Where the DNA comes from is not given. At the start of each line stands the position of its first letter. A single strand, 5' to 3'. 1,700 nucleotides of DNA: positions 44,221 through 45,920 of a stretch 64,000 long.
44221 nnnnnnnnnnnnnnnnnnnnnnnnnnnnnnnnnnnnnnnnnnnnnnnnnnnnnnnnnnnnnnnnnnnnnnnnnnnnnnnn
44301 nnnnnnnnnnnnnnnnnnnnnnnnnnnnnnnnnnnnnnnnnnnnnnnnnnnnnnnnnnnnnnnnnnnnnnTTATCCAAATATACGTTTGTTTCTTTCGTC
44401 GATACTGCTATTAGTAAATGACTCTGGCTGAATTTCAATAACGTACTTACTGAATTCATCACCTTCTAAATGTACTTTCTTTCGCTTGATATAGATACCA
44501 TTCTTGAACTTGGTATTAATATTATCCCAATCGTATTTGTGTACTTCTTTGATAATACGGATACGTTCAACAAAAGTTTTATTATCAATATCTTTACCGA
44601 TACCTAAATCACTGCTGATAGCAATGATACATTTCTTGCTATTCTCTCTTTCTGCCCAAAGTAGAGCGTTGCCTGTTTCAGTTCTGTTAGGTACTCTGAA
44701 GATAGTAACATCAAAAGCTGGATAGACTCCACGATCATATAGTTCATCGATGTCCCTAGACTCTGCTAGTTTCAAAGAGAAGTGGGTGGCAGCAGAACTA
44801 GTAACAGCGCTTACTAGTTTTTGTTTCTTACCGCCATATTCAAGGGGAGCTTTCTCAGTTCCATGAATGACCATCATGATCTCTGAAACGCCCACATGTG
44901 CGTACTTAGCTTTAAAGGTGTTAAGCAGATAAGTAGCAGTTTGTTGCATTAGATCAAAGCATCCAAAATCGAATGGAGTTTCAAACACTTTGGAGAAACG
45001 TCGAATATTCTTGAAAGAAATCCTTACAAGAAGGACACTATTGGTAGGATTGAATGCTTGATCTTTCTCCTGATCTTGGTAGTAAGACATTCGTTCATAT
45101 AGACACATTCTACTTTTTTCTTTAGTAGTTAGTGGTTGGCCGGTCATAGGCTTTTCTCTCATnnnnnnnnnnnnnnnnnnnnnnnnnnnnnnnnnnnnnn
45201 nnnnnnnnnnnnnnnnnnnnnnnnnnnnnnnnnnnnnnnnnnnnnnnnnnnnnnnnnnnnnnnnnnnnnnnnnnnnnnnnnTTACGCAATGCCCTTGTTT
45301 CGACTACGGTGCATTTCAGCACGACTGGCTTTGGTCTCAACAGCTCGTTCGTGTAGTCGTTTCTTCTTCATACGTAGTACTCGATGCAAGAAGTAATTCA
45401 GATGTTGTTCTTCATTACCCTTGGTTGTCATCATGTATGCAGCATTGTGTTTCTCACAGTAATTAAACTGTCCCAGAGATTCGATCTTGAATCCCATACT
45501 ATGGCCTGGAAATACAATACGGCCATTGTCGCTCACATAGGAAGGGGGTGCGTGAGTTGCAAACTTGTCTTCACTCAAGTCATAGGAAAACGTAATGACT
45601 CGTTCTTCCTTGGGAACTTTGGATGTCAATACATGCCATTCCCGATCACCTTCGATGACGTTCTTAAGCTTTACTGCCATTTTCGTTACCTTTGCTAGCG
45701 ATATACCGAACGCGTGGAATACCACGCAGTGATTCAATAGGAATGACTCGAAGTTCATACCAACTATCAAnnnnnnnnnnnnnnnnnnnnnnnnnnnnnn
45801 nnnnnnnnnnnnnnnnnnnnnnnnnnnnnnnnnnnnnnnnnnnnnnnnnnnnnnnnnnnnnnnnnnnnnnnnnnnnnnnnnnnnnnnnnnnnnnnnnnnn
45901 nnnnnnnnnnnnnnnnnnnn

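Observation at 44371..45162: Phage-encoded Thg1-like 3'-5' nucleotidyltransferase near a tRNA cluster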

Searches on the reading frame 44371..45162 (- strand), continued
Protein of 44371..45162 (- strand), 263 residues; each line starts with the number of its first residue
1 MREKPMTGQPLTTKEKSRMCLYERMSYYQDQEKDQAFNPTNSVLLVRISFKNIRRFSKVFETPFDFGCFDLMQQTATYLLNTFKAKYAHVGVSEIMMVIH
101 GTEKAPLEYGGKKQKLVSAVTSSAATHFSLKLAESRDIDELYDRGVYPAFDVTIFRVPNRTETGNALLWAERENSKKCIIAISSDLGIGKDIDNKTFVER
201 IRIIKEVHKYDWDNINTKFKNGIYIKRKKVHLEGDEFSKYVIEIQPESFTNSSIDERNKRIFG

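Call 63: search_solved_structures(query=A2, max_evalue=0.01, show_alignments=5)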
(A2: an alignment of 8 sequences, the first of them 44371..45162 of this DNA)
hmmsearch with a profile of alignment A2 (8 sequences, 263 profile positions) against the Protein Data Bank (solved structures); distinct sequences matched with E-value up to 0.01: 2.
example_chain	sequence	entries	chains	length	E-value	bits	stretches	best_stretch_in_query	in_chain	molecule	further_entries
4kgk_A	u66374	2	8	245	4.5e-07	32.7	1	43-243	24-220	Thg1-like uncharacterized protein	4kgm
5xox_A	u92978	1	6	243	0.0016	21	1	42-133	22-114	tRNA(His) guanylyltransferase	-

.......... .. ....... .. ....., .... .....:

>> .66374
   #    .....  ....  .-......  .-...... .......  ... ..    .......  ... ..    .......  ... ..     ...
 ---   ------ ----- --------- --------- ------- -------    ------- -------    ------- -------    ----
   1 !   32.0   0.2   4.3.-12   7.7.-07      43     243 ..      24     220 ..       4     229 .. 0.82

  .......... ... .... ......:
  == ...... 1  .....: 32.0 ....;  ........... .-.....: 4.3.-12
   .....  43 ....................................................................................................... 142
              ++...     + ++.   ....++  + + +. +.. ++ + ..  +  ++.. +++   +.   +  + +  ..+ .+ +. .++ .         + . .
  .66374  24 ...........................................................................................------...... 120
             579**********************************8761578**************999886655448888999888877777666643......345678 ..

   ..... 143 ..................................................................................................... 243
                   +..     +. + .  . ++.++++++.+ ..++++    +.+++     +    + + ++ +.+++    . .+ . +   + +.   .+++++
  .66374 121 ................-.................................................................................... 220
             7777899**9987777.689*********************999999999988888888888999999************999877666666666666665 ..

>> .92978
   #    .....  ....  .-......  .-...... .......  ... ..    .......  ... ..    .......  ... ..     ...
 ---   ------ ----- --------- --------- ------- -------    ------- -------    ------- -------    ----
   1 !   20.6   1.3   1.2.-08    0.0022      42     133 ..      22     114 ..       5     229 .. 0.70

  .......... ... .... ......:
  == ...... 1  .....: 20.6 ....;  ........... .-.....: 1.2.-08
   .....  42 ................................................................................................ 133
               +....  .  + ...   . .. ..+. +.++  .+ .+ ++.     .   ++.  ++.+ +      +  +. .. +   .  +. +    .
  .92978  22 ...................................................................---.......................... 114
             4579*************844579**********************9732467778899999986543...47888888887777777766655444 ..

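Call 65: find_related_loci(query=A2, collection=viral_contigs, flank=10000)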
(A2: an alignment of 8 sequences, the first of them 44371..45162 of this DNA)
Query A2 (263 aa) in viral_contigs; peptide patterns used: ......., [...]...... (x = any residue, [..] = any of these).
65 stretches matched a pattern, but none encodes a relative of the query by tblastn (E <= 1e-3).

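Call 66: find_related_loci(query=A2, collection=metagenome_contigs, flank=10000)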
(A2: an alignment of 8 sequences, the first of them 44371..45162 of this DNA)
Query A2 (263 aa) in metagenome_contigs; peptide patterns used: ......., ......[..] (x = any residue, [..] = any of these).
482 stretches matched a pattern; 6 encode a relative of the query (tblastn E <= 1e-3); 6 distinct loci.
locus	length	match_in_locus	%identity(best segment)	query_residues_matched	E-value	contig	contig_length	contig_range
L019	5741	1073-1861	93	1-263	4e-175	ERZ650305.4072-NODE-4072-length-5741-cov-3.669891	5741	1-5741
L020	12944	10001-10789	93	1-263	1e-172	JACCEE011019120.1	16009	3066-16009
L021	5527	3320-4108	93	1-263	2e-175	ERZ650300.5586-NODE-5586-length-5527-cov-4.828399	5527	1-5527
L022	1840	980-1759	80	1-262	7e-157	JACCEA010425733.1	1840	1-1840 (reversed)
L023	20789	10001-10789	93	1-263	8e-173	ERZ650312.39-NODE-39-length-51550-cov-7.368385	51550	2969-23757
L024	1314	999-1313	92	1-105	2e-68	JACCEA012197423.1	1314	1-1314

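Call 70: get_annotated_region(hit=H31, flank=4000)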
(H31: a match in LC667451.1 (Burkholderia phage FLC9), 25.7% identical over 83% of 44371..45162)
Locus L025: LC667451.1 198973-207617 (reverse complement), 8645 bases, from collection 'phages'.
description: Burkholderia phage FLC9 DNA, complete genome.
organism: Burkholderia phage FLC9 (NCBI taxid 2906467)
taxonomy: Viruses; Duplodnaviria; Heunggongvirae; Uroviricota; Caudoviricetes
host: Burkholderia glumae; source: -; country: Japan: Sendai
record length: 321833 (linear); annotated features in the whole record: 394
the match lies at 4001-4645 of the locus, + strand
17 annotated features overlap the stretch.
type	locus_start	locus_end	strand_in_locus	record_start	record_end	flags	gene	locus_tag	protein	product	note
CDS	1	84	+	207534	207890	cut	-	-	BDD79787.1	hypothetical protein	FLC9_gp268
CDS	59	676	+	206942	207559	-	-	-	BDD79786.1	hypothetical protein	FLC9_gp267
CDS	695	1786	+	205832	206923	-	-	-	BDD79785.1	hypothetical protein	FLC9_gp266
CDS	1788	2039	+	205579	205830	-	-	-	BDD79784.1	hypothetical protein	FLC9_gp265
CDS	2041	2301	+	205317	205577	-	-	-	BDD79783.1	hypothetical protein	FLC9_gp264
CDS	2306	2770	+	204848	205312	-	-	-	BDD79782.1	hypothetical protein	FLC9_gp263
CDS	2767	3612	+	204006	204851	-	-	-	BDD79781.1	hypothetical protein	FLC9_gp262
CDS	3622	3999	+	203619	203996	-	-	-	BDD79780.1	hypothetical protein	FLC9_gp261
CDS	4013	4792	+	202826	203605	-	-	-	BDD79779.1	hypothetical protein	FLC9_gp260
CDS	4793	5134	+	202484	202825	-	-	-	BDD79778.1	hypothetical protein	FLC9_gp259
CDS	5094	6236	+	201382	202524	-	-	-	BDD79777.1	hypothetical protein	FLC9_gp258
CDS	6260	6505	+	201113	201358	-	-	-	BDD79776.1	hypothetical protein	FLC9_gp257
CDS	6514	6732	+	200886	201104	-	-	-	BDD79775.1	hypothetical protein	FLC9_gp256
CDS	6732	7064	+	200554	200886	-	-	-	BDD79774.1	hypothetical protein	FLC9_gp255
CDS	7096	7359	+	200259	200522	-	-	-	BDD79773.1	hypothetical protein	FLC9_gp254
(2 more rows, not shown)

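Call 83: find_encoding_contigs(protein=P0156, flank=8000, max_places=2)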
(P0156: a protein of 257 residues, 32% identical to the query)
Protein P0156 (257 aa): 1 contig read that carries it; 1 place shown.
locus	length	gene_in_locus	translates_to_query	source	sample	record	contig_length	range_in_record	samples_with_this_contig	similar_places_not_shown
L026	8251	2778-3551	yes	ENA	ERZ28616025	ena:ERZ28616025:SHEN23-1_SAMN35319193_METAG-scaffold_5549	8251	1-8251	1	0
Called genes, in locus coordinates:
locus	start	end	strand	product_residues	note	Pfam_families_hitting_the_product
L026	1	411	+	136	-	?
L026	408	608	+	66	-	-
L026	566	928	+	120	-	-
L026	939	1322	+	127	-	-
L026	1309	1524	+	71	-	-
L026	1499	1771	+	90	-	-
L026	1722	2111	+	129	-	-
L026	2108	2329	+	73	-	-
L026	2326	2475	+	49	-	-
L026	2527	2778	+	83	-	-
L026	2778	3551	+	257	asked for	PF04446:Thg1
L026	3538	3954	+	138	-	-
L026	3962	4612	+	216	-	-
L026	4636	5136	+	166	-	-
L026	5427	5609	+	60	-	-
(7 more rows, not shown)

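Call 84: find_encoding_contigs(protein=P0159, flank=8000, max_places=2)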
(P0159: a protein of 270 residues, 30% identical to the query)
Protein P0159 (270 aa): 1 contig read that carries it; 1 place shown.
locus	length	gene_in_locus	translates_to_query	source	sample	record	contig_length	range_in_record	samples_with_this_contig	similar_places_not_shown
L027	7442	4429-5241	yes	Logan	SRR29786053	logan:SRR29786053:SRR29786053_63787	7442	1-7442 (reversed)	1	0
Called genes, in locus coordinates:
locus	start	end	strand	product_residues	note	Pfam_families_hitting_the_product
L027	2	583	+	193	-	?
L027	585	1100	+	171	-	-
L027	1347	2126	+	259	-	PF02562:PhoH, PF13086:AAA_11 (faint), PF13604:AAA_30 (faint), PF13245:AAA_19 (weak)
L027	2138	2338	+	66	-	-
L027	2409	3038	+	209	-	PF01743:PolyA_pol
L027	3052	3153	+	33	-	-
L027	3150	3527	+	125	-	-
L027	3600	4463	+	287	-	PF05265:DUF723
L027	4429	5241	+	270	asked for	PF04446:Thg1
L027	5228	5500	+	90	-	-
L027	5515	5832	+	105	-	-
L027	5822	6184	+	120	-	-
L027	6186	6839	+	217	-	-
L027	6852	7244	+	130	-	-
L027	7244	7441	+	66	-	?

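Call 90: search_protein_families(library=padloc, proteins=[window:44371-45162:-], max_evalue=0.01)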
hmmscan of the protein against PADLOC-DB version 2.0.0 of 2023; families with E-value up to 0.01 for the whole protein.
window:44371-45162:- (263 aa): 0 families

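Call 94: search_solved_structures(query=P0161, max_evalue=0.001, show_alignments=5)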
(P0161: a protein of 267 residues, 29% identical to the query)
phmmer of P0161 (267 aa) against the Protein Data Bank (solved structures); distinct sequences matched with E-value up to 0.001: 6.
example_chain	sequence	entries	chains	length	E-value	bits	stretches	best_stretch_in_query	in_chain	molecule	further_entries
4kgk_A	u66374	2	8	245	2.5e-31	112.2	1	6-205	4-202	Thg1-like uncharacterized protein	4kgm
5xox_A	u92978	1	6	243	3.5e-10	42.9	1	18-207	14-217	tRNA(His) guanylyltransferase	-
3wbz_A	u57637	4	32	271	2.6e-07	33.5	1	19-225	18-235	Likely histidyl tRNA-specific guanylyltransferase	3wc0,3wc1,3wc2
3otb_A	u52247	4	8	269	9.1e-07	31.7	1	26-215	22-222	tRNA(His) guanylyltransferase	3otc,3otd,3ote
7cv1_A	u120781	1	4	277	9.9e-07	31.6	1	27-215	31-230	Probable tRNA(His) guanylyltransferase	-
5axk_A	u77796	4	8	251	2.1e-06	30.6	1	26-224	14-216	tRNA(His)-5'-guanylyltransferase (Thg1) like protein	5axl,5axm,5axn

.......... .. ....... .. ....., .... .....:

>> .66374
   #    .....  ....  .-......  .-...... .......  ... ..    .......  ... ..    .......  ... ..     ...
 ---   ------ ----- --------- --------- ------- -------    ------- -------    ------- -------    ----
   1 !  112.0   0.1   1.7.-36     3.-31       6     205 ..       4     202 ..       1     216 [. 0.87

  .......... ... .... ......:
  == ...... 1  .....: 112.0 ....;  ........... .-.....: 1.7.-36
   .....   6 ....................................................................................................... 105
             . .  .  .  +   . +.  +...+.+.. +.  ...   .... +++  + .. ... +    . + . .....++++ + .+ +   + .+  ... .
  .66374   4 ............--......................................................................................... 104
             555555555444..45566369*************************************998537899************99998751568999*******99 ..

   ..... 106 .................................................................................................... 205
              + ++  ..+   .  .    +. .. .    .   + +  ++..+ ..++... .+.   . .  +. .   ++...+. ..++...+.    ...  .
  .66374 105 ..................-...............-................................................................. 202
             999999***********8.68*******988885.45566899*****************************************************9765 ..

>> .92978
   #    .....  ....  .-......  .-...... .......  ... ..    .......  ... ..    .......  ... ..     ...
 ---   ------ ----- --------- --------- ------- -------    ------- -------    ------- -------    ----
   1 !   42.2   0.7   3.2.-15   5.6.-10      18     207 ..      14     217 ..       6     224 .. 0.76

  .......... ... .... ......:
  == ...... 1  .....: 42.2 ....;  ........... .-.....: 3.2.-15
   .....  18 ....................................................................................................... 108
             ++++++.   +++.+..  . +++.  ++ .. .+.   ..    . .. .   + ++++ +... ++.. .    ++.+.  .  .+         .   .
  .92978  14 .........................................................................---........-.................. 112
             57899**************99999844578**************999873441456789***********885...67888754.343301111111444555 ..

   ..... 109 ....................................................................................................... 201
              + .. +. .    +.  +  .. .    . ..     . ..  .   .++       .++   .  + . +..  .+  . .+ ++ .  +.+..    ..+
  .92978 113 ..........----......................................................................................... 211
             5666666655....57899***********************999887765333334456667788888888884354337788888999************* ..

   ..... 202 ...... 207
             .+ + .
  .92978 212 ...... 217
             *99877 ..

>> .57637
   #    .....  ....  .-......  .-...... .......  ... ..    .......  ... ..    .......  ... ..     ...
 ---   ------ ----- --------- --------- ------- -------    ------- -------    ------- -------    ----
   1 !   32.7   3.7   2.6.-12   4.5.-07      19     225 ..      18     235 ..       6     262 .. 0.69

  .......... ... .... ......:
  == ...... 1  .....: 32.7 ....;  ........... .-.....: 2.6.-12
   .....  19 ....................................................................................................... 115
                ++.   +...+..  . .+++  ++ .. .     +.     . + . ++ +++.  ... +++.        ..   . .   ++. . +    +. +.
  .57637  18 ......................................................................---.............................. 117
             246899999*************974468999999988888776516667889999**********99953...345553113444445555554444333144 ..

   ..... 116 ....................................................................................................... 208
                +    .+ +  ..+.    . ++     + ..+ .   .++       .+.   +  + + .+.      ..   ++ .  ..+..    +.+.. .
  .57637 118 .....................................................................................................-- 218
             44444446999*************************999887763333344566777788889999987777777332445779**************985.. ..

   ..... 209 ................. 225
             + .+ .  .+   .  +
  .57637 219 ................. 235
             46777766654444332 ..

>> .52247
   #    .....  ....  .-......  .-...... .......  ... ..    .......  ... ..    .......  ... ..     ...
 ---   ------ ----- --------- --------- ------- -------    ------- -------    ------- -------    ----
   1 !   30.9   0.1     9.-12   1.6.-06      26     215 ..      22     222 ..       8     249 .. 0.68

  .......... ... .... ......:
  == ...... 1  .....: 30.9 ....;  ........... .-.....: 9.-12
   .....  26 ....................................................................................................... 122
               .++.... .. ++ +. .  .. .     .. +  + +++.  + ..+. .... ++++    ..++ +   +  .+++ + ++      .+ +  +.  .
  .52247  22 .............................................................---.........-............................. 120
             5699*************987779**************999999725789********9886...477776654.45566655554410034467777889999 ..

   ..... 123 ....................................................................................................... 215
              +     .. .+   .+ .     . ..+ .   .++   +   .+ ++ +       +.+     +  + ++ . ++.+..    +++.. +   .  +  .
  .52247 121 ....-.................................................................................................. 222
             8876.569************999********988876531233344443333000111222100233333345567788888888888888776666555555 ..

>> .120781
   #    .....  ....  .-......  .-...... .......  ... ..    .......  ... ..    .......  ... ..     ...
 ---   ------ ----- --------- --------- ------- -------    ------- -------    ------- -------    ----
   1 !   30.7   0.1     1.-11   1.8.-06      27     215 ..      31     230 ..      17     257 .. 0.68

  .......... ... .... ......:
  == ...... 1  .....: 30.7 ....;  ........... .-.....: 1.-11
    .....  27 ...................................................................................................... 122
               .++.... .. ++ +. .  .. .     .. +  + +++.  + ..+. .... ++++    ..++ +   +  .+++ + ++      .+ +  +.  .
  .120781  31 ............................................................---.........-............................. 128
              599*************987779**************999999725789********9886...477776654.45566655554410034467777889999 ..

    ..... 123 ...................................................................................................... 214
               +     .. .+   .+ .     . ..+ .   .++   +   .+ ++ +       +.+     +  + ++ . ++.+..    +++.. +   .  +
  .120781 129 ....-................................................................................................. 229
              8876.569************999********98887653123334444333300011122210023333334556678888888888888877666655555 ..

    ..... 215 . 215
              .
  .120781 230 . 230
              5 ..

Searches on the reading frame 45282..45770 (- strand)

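Call 17: search_protein_families(library=phrogs, proteins=[window:45282-45770:-], max_evalue=0.01)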
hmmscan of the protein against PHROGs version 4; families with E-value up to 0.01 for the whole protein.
window:45282-45770:- (162 aa): 0 families

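Call 28: search_protein_families(library=pfam, proteins=[window:45282-45770:-], max_evalue=0.05)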
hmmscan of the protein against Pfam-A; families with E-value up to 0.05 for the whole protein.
window:45282-45770:- (162 aa): 1 family
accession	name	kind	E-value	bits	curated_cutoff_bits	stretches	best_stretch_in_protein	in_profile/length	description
PF15158.11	TMEM249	-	0.037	14.2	25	0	83-127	125-169/184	Cation channel sperm-associated auxiliary subunit TMEM249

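Call 90: search_protein_families(library=padloc, proteins=[window:45282-45770:-], max_evalue=0.01)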
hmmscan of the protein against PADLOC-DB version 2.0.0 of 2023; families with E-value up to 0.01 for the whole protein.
window:45282-45770:- (162 aa): 0 families
